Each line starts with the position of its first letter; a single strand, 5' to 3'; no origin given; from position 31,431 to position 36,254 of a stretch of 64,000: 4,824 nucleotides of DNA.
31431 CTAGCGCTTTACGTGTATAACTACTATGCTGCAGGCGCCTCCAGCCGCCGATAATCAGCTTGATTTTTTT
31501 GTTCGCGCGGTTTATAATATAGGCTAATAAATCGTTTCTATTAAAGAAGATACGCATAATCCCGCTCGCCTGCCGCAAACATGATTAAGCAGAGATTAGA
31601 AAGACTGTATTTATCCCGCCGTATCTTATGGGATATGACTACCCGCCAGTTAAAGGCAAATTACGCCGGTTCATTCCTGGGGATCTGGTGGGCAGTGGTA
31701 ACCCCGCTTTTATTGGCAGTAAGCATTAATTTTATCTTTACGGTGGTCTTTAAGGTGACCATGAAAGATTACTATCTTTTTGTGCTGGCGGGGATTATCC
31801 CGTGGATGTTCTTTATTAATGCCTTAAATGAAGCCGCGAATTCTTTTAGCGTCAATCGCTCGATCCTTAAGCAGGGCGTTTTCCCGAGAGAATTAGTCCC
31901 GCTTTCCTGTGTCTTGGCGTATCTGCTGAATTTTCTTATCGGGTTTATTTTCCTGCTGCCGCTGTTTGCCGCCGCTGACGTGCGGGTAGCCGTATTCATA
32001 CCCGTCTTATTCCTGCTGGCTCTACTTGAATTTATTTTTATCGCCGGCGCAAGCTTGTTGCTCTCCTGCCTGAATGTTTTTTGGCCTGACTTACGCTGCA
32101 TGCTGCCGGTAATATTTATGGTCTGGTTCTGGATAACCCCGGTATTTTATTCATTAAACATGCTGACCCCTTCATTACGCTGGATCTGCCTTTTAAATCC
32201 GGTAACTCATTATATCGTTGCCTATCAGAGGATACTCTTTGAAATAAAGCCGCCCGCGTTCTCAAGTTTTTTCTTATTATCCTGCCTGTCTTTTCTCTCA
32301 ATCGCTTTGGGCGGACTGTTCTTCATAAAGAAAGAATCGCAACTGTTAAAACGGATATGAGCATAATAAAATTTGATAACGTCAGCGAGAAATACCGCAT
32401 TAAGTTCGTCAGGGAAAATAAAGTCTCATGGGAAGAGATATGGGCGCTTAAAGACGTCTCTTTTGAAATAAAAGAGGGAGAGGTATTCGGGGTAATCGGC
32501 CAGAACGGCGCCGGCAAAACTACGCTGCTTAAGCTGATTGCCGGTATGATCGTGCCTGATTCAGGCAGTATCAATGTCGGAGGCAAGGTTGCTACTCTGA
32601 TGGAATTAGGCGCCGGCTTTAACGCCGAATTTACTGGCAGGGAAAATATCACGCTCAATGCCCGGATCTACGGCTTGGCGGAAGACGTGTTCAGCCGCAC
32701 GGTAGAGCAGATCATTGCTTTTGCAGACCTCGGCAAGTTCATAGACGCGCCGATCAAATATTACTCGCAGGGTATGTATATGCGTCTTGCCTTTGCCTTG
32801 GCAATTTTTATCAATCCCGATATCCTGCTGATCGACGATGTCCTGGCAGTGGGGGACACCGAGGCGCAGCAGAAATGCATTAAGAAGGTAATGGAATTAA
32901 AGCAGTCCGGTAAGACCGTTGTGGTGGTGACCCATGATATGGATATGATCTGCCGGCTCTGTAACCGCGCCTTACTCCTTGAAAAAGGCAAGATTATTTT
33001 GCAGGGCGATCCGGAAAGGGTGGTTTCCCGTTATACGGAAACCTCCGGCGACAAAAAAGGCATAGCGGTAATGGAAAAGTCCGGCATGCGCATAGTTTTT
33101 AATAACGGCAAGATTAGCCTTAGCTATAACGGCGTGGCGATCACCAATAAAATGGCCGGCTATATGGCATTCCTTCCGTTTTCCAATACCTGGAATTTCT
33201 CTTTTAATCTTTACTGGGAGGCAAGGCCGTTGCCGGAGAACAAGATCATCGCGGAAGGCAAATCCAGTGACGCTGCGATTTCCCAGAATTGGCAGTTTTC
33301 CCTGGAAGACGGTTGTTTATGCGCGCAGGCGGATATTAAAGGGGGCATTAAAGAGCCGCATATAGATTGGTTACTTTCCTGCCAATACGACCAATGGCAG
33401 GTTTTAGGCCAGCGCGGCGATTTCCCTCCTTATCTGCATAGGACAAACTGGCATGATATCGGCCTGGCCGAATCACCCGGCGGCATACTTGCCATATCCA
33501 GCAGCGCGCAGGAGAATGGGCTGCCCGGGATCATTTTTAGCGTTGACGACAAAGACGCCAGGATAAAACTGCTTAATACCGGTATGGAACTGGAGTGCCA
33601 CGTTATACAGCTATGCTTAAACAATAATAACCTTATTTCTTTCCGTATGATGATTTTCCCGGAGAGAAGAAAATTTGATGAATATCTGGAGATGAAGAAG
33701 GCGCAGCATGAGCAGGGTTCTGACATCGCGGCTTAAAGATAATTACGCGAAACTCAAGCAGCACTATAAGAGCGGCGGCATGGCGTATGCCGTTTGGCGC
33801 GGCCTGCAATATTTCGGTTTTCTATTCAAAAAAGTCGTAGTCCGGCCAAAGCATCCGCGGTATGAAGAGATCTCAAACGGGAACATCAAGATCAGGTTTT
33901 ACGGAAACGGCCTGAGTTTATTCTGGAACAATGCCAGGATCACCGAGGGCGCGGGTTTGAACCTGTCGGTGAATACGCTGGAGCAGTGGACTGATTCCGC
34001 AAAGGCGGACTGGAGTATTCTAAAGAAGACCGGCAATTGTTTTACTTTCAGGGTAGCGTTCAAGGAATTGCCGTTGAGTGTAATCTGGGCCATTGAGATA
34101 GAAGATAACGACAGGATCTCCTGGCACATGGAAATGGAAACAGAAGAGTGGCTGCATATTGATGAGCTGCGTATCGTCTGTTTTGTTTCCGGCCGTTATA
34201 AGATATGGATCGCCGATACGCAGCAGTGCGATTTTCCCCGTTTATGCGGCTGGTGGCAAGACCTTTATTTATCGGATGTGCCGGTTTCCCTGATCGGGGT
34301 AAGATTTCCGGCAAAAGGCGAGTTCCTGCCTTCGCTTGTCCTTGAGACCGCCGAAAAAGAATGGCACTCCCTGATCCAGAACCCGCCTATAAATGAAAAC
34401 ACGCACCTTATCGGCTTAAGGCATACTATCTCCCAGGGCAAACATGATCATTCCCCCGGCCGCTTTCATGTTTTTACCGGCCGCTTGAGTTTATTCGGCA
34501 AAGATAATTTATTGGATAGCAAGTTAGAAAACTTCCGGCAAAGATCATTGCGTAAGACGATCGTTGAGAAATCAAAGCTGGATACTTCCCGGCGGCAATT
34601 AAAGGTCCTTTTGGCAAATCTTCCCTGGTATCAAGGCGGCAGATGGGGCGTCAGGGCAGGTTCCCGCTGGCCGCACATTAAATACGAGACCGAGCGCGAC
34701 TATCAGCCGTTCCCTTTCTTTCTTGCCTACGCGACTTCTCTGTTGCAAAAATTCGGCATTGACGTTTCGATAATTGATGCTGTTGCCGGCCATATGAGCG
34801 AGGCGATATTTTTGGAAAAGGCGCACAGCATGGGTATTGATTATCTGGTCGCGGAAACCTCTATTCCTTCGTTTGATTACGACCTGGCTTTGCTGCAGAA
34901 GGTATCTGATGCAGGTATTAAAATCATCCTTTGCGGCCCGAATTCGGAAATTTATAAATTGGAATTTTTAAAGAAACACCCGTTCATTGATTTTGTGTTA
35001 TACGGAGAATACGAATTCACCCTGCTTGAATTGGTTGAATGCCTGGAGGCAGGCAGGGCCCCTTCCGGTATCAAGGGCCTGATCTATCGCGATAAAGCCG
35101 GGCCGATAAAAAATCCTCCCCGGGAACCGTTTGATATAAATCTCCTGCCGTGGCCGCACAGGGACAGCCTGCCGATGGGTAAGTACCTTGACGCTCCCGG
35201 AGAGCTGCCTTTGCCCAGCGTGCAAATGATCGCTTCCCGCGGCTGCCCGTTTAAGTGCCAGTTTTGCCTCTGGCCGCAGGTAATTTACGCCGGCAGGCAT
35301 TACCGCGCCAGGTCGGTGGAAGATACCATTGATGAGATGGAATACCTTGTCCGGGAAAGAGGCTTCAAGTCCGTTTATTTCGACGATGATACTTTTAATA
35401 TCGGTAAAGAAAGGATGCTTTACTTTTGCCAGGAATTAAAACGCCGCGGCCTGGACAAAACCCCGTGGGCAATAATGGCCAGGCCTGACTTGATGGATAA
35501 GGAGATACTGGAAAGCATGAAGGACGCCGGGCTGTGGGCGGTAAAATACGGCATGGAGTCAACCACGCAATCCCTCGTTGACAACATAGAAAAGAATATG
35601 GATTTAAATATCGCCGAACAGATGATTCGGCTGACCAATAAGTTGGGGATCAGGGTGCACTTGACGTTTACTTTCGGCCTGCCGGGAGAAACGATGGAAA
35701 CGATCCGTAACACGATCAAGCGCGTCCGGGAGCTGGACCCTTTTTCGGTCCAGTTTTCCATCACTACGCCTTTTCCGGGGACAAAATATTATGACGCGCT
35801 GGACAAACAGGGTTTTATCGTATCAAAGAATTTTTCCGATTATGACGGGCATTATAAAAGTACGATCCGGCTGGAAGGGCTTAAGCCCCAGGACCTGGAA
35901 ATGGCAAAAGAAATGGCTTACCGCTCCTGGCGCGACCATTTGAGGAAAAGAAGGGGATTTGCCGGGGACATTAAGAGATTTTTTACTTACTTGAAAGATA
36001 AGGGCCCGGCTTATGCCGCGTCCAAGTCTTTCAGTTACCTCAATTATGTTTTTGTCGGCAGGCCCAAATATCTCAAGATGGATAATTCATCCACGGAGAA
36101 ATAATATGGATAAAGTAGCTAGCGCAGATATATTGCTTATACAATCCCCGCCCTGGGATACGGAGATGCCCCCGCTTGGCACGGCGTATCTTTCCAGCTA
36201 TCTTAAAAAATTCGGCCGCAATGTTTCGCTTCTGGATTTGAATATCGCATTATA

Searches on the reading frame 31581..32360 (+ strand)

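Call 28: search_protein_families(library=pfam, proteins=[window:31581-32360:+], max_evalue=0.001)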
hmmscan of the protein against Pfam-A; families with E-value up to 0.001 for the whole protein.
window:31581-32360:+ (259 aa): 1 family
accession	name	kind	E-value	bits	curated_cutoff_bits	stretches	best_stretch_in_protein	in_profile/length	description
PF01061.29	ABC2_membrane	-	1.6e-14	54.4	26.9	1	19-220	6-211/211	ABC-2 type transporter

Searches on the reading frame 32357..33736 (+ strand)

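Call 28: search_protein_families(library=pfam, proteins=[window:32357-33736:+], max_evalue=0.001)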
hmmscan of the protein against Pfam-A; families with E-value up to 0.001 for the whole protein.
window:32357-33736:+ (459 aa): 2 families
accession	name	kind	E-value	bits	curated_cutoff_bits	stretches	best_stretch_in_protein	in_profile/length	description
PF00005.33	ABC_tran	-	6.1e-22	79.1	25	1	31-162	1-135/137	ABC transporter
PF13476.12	AAA_23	-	0.00075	20.6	27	0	32-64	11-42/201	AAA domain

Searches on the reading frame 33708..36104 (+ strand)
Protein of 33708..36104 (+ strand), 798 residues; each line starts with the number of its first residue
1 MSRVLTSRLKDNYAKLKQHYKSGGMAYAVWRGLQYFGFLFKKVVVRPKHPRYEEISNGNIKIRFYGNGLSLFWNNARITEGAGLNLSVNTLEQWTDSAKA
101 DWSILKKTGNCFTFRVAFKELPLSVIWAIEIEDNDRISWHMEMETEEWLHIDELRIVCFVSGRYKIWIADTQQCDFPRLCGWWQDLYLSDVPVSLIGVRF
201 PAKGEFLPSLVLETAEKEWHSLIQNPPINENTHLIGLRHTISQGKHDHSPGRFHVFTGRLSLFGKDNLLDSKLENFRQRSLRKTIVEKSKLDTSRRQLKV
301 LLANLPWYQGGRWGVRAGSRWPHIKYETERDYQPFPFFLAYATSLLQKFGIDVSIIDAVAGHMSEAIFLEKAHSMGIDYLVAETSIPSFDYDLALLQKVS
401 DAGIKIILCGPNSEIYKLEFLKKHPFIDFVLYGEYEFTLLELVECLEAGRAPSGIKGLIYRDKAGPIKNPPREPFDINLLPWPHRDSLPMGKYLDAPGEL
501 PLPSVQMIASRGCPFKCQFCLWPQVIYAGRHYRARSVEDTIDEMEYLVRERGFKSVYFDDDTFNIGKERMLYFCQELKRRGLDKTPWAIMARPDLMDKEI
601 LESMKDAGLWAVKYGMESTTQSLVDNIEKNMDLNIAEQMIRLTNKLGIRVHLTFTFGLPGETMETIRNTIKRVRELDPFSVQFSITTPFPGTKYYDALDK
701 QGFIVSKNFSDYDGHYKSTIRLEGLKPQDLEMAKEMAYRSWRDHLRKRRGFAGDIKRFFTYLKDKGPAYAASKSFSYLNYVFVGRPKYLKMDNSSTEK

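Call 28: search_protein_families(library=pfam, proteins=[window:33708-36104:+], max_evalue=0.001)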
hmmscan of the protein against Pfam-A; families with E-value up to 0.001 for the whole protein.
window:33708-36104:+ (798 aa): 1 family
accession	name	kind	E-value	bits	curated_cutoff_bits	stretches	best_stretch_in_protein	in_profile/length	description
PF04055.27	Radical_SAM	-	4e-19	69.8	29.5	1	508-672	2-165/166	Radical SAM superfamily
